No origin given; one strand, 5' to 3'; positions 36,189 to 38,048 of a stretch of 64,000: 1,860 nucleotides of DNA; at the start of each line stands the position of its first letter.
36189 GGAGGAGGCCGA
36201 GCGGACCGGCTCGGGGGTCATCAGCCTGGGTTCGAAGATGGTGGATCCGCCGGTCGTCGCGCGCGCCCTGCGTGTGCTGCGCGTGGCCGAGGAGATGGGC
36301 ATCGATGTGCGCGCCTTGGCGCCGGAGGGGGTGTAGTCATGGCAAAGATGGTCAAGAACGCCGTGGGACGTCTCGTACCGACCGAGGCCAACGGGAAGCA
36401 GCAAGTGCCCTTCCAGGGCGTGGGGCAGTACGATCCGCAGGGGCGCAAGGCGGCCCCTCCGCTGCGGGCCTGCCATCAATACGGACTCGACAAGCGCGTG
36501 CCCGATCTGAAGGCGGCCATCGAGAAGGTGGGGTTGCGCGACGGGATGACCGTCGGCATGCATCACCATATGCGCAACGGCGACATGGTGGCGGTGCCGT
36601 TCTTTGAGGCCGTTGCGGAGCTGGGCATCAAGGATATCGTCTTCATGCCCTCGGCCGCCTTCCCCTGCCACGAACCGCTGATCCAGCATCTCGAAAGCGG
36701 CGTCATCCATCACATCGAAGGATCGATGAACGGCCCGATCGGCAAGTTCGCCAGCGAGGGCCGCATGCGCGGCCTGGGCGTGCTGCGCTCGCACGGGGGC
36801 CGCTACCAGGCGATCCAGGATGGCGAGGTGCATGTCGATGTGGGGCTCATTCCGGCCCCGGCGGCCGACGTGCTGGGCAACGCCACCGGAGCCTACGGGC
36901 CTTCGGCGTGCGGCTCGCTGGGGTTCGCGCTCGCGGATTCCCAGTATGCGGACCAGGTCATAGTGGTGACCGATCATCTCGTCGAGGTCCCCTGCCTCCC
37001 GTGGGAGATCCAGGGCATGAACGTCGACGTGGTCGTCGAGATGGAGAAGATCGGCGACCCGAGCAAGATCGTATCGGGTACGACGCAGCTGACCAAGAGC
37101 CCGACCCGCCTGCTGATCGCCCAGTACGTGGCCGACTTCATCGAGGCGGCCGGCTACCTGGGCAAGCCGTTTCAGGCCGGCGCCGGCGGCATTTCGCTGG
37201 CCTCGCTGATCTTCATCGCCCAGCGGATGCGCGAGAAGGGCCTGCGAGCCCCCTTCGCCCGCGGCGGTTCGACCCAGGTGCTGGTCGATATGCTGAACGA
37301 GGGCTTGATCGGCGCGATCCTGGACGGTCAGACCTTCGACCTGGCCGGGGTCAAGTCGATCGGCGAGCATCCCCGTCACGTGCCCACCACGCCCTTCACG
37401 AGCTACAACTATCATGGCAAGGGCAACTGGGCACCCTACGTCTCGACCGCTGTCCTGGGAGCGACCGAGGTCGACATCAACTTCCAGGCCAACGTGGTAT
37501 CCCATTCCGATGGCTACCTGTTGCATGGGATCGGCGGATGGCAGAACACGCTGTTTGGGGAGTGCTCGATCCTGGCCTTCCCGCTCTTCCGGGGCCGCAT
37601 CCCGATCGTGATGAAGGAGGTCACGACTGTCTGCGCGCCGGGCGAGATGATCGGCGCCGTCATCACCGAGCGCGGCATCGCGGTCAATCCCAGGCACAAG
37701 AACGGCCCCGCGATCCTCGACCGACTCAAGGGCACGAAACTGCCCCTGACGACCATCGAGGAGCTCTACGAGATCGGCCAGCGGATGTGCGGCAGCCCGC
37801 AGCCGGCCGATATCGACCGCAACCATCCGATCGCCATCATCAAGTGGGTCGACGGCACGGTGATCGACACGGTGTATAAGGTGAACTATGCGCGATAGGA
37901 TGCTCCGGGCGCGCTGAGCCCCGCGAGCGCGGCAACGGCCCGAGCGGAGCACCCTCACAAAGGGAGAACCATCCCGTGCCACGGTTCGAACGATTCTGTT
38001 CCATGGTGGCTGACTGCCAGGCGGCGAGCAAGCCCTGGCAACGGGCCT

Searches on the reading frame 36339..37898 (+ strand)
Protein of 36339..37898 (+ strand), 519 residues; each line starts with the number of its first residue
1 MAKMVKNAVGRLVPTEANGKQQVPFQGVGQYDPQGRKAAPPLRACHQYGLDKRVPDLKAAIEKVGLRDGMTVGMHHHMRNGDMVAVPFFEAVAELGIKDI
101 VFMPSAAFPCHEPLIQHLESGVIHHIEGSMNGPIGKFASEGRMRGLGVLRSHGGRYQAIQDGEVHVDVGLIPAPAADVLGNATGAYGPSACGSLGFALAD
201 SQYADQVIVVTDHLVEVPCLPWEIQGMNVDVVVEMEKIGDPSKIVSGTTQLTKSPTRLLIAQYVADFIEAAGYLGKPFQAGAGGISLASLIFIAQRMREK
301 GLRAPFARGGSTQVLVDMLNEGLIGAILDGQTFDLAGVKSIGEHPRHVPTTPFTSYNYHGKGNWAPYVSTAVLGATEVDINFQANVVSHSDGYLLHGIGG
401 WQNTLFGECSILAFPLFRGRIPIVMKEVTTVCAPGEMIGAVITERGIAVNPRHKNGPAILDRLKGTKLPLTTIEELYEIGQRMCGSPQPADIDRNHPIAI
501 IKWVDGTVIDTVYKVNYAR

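Call 93: search_protein_families(library=pfam, proteins=[window:36339-37898:+], max_evalue=0.001)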
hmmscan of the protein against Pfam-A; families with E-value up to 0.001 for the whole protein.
window:36339-37898:+ (519 aa): 1 family
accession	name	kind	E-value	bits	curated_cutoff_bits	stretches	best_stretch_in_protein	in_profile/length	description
PF04223.18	CitF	-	7.4e-122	408.1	27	1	54-515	5-466/466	Citrate lyase, alpha subunit (CitF)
